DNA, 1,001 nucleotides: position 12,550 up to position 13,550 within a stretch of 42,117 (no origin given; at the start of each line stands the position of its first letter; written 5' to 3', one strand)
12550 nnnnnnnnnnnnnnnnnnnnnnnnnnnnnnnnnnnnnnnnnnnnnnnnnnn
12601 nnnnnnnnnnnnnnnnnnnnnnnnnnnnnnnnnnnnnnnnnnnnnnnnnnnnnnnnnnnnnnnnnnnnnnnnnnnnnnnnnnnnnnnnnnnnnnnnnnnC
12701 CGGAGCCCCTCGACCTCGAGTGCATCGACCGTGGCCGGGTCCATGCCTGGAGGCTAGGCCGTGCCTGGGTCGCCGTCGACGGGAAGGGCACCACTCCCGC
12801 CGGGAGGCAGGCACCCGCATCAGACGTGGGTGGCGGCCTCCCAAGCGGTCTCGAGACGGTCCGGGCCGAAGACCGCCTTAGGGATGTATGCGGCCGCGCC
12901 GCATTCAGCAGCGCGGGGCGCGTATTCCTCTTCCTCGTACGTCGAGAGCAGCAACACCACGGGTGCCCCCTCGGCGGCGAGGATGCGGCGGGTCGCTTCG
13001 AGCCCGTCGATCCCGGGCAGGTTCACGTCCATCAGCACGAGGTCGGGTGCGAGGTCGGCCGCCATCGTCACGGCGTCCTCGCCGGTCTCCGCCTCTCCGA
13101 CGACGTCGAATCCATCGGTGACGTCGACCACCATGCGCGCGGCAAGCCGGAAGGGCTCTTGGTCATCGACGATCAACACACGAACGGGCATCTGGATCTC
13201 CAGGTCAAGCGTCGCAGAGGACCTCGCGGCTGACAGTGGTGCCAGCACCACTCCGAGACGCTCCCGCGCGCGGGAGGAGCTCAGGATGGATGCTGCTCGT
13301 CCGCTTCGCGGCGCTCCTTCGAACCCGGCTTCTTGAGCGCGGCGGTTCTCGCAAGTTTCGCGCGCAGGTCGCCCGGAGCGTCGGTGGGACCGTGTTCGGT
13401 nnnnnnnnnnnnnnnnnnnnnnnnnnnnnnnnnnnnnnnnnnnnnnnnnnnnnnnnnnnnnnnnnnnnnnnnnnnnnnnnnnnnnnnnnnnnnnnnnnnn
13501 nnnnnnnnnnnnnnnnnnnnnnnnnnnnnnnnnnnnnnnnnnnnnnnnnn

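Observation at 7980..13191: REC-only regulator / MacB-type ABC transporter / kinase operon converging on the kinase array: five kinases, one output-less receiver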

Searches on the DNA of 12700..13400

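Call 44: search_rna_families(source=window, start=12700, end=13400, threshold=evalue, max_evalue=10)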
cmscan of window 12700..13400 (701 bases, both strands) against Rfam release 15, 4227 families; matches with E-value up to 10: 2.
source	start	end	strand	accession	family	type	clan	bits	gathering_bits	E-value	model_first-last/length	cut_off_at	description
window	13329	13348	-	RF02044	CDKN2B-AS_2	Gene; lncRNA;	-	15.3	50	1.4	27-46/46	no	CDKN2B antisense RNA 1 convserved region 2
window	12981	13014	+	RF01390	isrG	Gene; sRNA;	-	8.5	100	7.7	80-113/279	no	isrG Hfq binding RNA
